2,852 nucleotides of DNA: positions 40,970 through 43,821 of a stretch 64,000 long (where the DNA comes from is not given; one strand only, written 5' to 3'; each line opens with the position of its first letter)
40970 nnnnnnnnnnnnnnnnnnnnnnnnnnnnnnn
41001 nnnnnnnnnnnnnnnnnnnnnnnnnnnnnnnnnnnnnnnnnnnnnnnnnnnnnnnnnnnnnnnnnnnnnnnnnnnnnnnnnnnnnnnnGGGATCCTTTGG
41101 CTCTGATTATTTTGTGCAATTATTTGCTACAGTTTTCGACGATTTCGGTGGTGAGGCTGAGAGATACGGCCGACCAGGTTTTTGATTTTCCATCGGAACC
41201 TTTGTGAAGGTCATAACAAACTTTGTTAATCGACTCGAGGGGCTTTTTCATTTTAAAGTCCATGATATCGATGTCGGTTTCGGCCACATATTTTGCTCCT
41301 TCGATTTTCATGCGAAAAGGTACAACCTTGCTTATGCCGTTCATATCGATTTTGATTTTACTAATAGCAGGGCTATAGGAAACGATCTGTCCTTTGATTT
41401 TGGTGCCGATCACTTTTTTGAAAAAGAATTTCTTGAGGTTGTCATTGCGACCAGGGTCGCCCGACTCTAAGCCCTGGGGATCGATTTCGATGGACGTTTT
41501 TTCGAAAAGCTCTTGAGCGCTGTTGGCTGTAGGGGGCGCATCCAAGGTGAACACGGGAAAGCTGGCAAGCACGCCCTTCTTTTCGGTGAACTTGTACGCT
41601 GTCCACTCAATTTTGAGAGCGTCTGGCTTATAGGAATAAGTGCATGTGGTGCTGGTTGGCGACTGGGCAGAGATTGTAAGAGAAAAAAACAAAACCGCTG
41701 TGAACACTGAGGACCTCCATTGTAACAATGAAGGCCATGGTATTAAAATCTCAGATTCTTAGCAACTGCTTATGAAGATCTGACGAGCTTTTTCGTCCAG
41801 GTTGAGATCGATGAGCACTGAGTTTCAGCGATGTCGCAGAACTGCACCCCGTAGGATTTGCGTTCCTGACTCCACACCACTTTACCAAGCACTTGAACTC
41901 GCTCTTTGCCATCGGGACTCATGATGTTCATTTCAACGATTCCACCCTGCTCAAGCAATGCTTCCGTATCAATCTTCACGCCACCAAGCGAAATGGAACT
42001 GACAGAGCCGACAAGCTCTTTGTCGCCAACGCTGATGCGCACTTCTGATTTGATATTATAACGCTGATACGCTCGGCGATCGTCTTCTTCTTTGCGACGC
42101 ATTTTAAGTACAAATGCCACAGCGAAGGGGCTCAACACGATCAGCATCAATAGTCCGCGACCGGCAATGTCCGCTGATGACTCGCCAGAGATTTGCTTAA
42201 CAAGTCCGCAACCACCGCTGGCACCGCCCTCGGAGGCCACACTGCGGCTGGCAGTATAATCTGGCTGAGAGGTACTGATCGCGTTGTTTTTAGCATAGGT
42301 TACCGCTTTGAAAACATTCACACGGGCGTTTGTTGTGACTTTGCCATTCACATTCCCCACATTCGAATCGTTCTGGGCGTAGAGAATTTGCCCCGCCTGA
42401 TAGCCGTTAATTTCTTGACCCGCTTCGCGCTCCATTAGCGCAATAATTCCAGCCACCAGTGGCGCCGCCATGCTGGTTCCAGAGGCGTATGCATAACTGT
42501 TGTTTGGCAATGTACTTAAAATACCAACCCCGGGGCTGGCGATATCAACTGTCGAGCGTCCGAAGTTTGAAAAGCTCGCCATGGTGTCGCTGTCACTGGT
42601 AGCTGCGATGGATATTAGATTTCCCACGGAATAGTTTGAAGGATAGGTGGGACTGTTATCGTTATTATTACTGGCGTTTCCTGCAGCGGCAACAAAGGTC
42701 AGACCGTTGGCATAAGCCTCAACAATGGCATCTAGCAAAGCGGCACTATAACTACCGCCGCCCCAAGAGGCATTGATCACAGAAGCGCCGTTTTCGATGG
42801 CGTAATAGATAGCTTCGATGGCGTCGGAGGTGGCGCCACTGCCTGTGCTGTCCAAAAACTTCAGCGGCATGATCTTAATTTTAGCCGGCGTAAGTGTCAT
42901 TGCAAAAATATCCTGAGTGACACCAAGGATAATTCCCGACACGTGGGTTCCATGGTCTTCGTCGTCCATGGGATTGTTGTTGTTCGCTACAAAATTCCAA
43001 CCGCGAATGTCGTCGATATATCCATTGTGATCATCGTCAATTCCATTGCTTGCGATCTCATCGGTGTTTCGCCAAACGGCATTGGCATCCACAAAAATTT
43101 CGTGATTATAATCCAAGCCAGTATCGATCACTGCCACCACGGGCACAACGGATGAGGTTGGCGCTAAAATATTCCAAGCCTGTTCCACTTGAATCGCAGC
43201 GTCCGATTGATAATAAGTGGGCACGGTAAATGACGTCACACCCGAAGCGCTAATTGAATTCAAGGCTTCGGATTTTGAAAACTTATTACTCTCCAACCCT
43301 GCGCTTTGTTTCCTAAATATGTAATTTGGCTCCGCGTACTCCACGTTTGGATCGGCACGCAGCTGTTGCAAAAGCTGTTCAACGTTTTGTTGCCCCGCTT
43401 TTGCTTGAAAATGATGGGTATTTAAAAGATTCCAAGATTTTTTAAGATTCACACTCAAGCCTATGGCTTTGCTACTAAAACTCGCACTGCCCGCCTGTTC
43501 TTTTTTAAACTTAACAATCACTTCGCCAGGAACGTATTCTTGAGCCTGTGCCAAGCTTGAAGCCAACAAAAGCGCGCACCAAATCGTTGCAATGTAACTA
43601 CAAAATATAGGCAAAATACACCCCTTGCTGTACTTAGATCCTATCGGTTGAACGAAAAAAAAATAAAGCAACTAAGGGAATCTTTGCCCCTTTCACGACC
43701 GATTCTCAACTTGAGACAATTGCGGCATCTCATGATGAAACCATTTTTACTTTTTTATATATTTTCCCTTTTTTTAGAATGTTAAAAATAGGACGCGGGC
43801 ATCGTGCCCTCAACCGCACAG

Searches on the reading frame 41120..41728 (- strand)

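Call 12: search_protein_families(library=pfam, proteins=[window:41120-41728:-])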
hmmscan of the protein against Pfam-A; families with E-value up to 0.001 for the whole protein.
window:41120-41728:- (202 aa): 1 family
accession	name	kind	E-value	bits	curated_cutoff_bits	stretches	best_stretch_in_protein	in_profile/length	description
PF04264.18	YceI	-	4.3e-06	27.6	23.7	1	34-162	4-132/150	YceI-like domain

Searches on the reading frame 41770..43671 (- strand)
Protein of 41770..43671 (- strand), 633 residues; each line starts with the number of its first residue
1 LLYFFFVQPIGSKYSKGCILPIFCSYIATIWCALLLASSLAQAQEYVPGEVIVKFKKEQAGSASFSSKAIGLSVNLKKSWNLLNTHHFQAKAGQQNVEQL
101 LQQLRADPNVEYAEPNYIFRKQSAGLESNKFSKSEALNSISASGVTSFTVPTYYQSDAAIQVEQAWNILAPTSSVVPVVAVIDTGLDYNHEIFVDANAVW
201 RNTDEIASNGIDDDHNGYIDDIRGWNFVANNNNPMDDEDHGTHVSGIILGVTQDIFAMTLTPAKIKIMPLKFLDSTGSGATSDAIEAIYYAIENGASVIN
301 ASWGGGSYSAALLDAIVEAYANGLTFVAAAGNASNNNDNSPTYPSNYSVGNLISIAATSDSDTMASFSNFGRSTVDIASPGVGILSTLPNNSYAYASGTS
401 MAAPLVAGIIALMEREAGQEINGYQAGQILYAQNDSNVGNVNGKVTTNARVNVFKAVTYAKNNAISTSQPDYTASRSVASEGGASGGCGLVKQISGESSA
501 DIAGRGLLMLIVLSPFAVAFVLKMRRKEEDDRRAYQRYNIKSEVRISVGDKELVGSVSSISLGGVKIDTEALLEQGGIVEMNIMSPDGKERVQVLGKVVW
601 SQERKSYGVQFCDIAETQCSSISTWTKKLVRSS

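Call 12: search_protein_families(library=pfam, proteins=[window:41770-43671:-])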
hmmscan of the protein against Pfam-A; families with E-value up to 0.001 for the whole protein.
window:41770-43671:- (633 aa): 3 families
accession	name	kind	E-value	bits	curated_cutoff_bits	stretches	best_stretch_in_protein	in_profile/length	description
PF00082.27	Peptidase_S8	-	4.7e-47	161.1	21.8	1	177-416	4-256/288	Subtilase family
PF07238.19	PilZ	-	3.7e-17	63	22.5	1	531-625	1-99/102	PilZ domain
PF22148.1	Fervidolysin_NPro-like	-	2.6e-12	47.4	21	1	41-116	10-81/81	Fervidolysin N-terminal prodomain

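Call 20: find_encoding_contigs(protein=window:41770-43671:-, flank=3000, max_places=6)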
Protein window:41770-43671:- (633 aa): no gene with exactly this product is on record in the collection.
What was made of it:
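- Tried and rejected: The exact-sequence look-up of the window's S8-PilZ ORF failed because the ORF start was wrong (call 20).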

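Call 22: find_homologous_proteins(query=window:41770-43671:-, max_evalue=1e-30)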
Query window:41770-43671:- (633 aa): 6987 proteins with E <= 1e-30 among 8000 candidates; the best 120 are listed.
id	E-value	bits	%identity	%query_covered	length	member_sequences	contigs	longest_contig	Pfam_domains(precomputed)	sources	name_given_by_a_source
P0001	0.0e+0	1307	96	97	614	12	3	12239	PF07238.20,PF22148.2,PF00082.28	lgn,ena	-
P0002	0.0e+0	1125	85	94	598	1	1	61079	PF07238.20,PF22148.2,PF00082.28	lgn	-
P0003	0.0e+0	1124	84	94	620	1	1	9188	PF07238.20,PF22148.2,PF00082.28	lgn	-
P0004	0.0e+0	1107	81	96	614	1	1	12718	PF07238.20,PF22148.2,PF00082.28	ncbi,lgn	-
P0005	0.0e+0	1055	80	93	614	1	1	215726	PF07238.20,PF22148.2,PF00082.28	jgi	jgi:subtilisin family serine protease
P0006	0.0e+0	1018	77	95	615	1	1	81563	PF07238.20,PF22148.2,PF00082.28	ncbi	-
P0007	0.0e+0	1012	77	94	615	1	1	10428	PF07238.20,PF22148.2,PF00082.28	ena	-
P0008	1.3e-282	957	85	81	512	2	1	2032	PF07238.20,PF00082.28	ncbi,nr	ncbi:S8 family serine peptidase, partial [bacterium]|nr:S8 family serine peptidase [bacterium]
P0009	4.3e-272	922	69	94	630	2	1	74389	PF07238.20,PF22148.2,PF00082.28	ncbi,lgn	-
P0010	2.5e-271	920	69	97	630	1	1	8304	PF07238.20,PF22148.2,PF00082.28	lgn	-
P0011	1.6e-269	914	67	98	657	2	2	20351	PF07238.20,PF22148.2,PF00082.28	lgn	-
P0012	7.1e-269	912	69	95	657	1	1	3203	PF07238.20,PF22148.2,PF00082.28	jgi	jgi:hypothetical protein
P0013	8.6e-269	911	67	97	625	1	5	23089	PF07238.20,PF22148.2,PF00082.28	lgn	-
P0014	1.9e-266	904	68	96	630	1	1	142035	PF07238.20,PF22148.2,PF00082.28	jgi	jgi:hypothetical protein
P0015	4.2e-266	902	68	97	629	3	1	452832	PF07238.20,PF22148.2,PF00082.28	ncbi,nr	ncbi:MAG: S8 family serine peptidase [Bdellovibrionaceae bacterium]|nr:S8 family serine peptidase [P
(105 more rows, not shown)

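Call 23: find_encoding_contigs(protein=P0001, flank=10000, max_places=3)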
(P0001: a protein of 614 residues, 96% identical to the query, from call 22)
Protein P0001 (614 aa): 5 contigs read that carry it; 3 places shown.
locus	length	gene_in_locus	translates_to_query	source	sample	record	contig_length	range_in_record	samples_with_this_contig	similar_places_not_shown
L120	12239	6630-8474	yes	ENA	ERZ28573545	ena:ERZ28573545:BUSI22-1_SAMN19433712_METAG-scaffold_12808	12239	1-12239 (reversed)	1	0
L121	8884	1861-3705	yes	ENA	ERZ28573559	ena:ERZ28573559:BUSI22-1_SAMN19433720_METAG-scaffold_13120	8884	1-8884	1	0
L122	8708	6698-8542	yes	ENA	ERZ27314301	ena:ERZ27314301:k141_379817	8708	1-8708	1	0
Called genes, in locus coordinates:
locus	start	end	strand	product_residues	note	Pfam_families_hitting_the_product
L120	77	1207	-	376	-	PF01098:FTSW_RODA_SPOVE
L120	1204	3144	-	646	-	PF03717:PBP_dimer, PF00905:Transpeptidase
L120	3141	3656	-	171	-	-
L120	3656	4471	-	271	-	PF04085:MreC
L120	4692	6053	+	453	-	PF09312:SurA_N, PF13623:SurA_N_2, PF13624:SurA_N_3, PF13145:Rotamase_2, PF13616:Rotamase_3, PF00639:Rotamase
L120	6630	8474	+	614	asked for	PF22148:Fervidolysin_NPro-like, PF00082:Peptidase_S8, PF07238:PilZ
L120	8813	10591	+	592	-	PF03169:OPT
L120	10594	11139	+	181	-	PF02525:Flavodoxin_2 (weak), PF03358:FMN_red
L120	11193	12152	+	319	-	-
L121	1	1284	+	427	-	?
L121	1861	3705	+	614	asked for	PF22148:Fervidolysin_NPro-like, PF00082:Peptidase_S8, PF07238:PilZ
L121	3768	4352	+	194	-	PF04264:YceI (weak)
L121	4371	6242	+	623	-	PF03169:OPT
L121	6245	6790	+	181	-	PF02525:Flavodoxin_2 (weak), PF03358:FMN_red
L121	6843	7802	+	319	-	-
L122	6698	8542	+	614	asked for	PF22148:Fervidolysin_NPro-like, PF00082:Peptidase_S8, PF07238:PilZ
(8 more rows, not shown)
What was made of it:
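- Checked: The true gene gap is about 575 nt, because S8-PilZ homologues are 614 aa and start near 43614 (calls 22-23).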

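Call 24: find_encoding_contigs(protein=P0002, flank=10000, max_places=2)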
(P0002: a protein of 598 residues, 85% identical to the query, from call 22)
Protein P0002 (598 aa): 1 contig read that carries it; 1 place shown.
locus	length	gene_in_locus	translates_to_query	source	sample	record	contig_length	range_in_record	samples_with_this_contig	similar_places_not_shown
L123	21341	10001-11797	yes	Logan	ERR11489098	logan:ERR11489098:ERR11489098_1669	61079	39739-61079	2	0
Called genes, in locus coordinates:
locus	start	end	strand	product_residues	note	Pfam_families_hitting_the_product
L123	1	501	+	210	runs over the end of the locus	-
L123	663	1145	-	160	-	PF01797:Y1_Tnp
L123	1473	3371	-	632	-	PF00072:Response_reg, PF00226:DnaJ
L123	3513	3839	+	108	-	PF00085:Thioredoxin, PF13098:Thioredoxin_2, PF13905:Thioredoxin_8 (faint)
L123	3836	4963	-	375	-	PF01098:FTSW_RODA_SPOVE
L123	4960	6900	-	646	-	PF03717:PBP_dimer, PF00905:Transpeptidase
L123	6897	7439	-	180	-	-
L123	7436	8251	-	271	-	PF04085:MreC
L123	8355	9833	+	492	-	PF13623:SurA_N_2, PF13624:SurA_N_3, PF09312:SurA_N, PF13145:Rotamase_2, PF13616:Rotamase_3, PF00639:Rotamase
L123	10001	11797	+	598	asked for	PF22148:Fervidolysin_NPro-like, PF00082:Peptidase_S8, PF07238:PilZ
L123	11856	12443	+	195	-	PF04264:YceI (weak)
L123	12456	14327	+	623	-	PF03169:OPT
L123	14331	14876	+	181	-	PF02525:Flavodoxin_2 (weak), PF03358:FMN_red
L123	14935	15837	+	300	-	-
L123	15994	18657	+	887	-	-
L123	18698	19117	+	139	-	-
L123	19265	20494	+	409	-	-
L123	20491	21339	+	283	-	?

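Call 25: find_encoding_contigs(protein=P0005, flank=10000, max_places=2)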
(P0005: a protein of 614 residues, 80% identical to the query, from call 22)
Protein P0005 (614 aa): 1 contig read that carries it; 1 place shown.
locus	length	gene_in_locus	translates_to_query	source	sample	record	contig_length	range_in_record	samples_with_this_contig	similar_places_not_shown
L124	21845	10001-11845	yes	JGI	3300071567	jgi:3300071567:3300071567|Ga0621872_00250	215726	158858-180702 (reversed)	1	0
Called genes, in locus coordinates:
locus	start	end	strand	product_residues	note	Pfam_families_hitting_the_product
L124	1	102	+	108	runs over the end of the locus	PF00085:Thioredoxin, PF00578:AhpC-TSA (weak), PF13899:Thioredoxin_7 (faint), PF13098:Thioredoxin_2, PF13905:Thioredoxin_8 (weak)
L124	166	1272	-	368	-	PF01098:FTSW_RODA_SPOVE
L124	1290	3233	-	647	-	PF03717:PBP_dimer, PF00905:Transpeptidase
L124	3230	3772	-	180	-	-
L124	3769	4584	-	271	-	PF04085:MreC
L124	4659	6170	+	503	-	PF13624:SurA_N_3, PF13623:SurA_N_2, PF09312:SurA_N, PF13145:Rotamase_2, PF13616:Rotamase_3, PF00639:Rotamase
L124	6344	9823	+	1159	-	-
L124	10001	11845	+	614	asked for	PF22148:Fervidolysin_NPro-like, PF00082:Peptidase_S8, PF07238:PilZ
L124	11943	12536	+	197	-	PF04264:YceI (weak)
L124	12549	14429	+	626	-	PF03169:OPT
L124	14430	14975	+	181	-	PF02525:Flavodoxin_2, PF03358:FMN_red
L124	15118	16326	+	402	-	-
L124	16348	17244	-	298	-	-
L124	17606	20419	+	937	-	PF20030:bpMoxR, PF07726:AAA_3 (weak), PF07728:AAA_5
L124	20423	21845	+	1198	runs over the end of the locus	-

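Call 26: find_encoding_contigs(protein=P0006, flank=10000, max_places=2)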
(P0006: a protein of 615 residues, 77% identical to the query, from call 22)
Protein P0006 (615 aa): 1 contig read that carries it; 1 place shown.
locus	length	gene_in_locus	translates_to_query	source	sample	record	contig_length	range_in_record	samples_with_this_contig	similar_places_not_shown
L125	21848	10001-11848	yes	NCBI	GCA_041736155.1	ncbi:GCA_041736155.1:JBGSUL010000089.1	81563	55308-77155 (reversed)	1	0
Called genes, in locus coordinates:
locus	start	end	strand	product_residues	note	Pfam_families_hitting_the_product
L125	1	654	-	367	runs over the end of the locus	PF03739:LptF_LptG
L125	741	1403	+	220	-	-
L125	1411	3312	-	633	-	PF00072:Response_reg, PF00226:DnaJ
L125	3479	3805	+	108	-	PF00085:Thioredoxin, PF00578:AhpC-TSA (weak), PF13899:Thioredoxin_7 (faint), PF13098:Thioredoxin_2, PF13905:Thioredoxin_8 (weak)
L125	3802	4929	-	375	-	PF01098:FTSW_RODA_SPOVE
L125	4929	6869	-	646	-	PF03717:PBP_dimer, PF00905:Transpeptidase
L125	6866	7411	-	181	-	-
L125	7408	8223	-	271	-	PF04085:MreC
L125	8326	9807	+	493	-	PF13623:SurA_N_2, PF13624:SurA_N_3, PF09312:SurA_N, PF13145:Rotamase_2, PF13616:Rotamase_3, PF00639:Rotamase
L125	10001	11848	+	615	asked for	PF22148:Fervidolysin_NPro-like, PF00082:Peptidase_S8, PF07238:PilZ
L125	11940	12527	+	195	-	PF04264:YceI (weak)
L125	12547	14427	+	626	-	PF03169:OPT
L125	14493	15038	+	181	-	PF02525:Flavodoxin_2 (weak), PF03358:FMN_red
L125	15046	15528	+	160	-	PF00255:GSHPx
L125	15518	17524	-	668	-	-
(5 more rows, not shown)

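Call 43: search_protein_families(library=ncbifam, proteins=[L123:663-1145:-], max_evalue=0.01)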
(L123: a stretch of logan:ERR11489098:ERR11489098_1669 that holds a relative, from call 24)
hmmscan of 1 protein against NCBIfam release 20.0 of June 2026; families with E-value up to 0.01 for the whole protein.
L123:663-1145:- (160 aa): 3 families
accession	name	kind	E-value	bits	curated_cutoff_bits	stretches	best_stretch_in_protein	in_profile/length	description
NF033573.1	transpos_IS200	equivalog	2.4e-05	24.6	55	1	35-107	13-87/126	IS200/IS605 family transposase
NF011240.0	PRK14646.1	equivalog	0.00058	19.8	205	1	50-89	5-44/155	ribosome maturation factor RimP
NF047646.1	REP_Tyr_transpos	equivalog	0.0069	16.3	80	0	38-136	17-130/146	REP-associated tyrosine transposase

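Call 57: find_homologous_proteins(query=L123:663-1145:-, max_evalue=0.00001)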
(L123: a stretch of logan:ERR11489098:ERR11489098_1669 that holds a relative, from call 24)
Query L123:663-1145:- (160 aa): 81 proteins with E <= 0.00001 among 99 candidates.
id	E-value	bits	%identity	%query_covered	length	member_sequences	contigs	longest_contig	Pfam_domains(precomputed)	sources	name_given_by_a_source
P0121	8.1e-102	356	100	100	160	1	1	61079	PF01797.22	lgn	-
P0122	1.1e-82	294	81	100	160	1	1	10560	PF01797.22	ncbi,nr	ncbi:transposase [bacterium]|nr:transposase [bacterium]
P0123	7.8e-79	281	78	99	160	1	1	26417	PF01797.22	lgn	-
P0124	3.7e-78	279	77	100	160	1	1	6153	PF01797.22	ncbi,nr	ncbi:transposase [bacterium]|nr:transposase [bacterium]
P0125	4.6e-78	279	75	99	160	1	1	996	PF01797.22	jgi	jgi:REP element-mobilizing transposase RayT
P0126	5.5e-78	278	75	100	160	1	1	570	PF01797.22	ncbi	-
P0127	5.7e-78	278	77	99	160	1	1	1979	PF01797.22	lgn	-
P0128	6.9e-78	278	79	96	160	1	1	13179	PF01797.22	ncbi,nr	ncbi:transposase [bacterium]|nr:transposase [bacterium]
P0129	2.0e-77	277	75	100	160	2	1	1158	PF01797.22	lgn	-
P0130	1.1e-76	274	75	100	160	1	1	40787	PF01797.22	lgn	-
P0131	2.3e-76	273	77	97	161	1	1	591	PF01797.22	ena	-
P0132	1.3e-75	271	74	100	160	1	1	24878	PF01797.22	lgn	-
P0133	5.3e-75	269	77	96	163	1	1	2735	PF01797.22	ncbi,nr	ncbi:transposase [bacterium]|nr:transposase [bacterium]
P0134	9.3e-75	268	71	99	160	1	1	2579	PF01797.22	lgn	-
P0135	3.7e-74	266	73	99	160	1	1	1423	PF01797.22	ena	-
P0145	1.4e-63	232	67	95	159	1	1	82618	PF01797.22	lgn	-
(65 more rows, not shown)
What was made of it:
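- Tried and rejected: The sister species has a multi-copy Y1_Tnp family with a Y----Q motif (calls 24, 43, 57).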

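Call 58: find_encoding_contigs(protein=P0123, flank=6000, max_places=1)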
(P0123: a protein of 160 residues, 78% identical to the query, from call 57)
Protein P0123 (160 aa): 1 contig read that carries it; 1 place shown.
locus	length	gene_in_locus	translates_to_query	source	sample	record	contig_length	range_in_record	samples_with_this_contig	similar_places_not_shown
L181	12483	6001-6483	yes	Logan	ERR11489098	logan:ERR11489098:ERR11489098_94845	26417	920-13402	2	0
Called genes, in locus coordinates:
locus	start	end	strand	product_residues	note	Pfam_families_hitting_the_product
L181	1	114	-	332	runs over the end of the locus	PF00268:Ribonuc_red_sm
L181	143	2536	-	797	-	PF03477:ATP-cone, PF00317:Ribonuc_red_lgN, PF02867:Ribonuc_red_lgC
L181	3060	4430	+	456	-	-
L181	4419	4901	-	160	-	-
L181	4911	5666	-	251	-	PF08713:DNA_alkylation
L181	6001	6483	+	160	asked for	PF01797:Y1_Tnp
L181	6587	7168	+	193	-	PF04011:LemA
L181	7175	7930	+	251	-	-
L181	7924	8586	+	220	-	PF04536:TPM_phosphatase (weak)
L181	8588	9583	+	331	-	PF00579:tRNA-synt_1b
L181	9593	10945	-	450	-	PF01370:Epimerase, PF08659:KR (faint), PF13460:NAD_binding_10 (weak), PF16363:GDP_Man_Dehyd (weak), PF08338:DUF1731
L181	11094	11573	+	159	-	PF16036:Chalcone_3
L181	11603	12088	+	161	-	PF12915:DUF3833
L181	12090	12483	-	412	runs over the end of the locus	PF04413:Glycos_transf_N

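Call 59: find_encoding_contigs(protein=P0130, flank=6000, max_places=1)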
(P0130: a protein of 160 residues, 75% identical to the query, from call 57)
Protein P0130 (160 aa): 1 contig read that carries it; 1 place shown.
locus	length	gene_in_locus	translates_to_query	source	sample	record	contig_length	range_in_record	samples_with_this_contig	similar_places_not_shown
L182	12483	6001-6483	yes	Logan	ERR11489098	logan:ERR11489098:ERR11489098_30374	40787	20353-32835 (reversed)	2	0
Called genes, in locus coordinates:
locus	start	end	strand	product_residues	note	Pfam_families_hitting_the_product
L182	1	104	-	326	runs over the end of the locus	PF02154:FliM, PF01052:FliMN_C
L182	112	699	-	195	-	PF03748:FliL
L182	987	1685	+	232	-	PF05036:SPOR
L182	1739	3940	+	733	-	PF00580:UvrD-helicase, PF13245:AAA_19, PF13604:AAA_30 (faint), PF13361:UvrD_C, PF13538:UvrD_C_2 (weak), PF21196:PcrA_UvrD_tudor (weak)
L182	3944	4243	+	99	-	PF04226:Transgly_assoc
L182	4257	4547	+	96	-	PF13698:DUF4156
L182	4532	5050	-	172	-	PF13302:Acetyltransf_3, PF13420:Acetyltransf_4, PF00583:Acetyltransf_1, PF13673:Acetyltransf_10, PF13508:Acetyltransf_7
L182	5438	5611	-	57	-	-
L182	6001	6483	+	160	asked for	PF01797:Y1_Tnp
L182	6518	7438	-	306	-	-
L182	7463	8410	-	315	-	PF03279:Lip_A_acyltrans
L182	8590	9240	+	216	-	PF03591:AzlC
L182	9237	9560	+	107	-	PF05437:AzlD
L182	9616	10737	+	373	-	PF04851:ResIII, PF00270:DEAD, PF00271:Helicase_C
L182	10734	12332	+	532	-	PF00005:ABC_tran, PF13304:AAA_21 (faint), PF12848:ABC_tran_Xtn, PF00005:ABC_tran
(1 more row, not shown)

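Call 60: find_encoding_contigs(protein=P0145, flank=6000, max_places=1)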
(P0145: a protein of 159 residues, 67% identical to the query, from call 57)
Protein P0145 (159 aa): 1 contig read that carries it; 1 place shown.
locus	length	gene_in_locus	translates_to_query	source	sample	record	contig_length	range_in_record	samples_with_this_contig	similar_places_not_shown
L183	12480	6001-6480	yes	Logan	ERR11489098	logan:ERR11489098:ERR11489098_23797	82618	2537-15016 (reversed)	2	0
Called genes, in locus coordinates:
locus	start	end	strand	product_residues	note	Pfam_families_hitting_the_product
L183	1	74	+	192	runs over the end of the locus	PF02545:Maf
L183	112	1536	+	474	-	PF00248:Aldo_ket_red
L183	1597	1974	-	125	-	-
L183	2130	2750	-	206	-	PF13487:HD_5, PF01966:HD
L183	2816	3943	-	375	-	PF20706:GT4-conflict (faint), PF13439:Glyco_transf_4, PF13477:Glyco_trans_4_2, PF13579:Glyco_trans_4_4, PF00534:Glycos_transf_1, PF13692:Glyco_trans_1_4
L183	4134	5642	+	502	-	-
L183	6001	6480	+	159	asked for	PF01797:Y1_Tnp (weak)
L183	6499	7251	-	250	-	PF01553:Acyltransferase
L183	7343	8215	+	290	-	PF21088:MS_channel_1st, PF00924:MS_channel_2nd, PF21082:MS_channel_3rd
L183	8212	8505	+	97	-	-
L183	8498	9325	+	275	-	PF06629:MipA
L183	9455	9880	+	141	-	-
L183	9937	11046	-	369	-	-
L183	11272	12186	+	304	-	PF00126:HTH_1, PF03466:LysR_substrate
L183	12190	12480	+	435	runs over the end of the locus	PF00149:Metallophos (faint), PF09423:PhoD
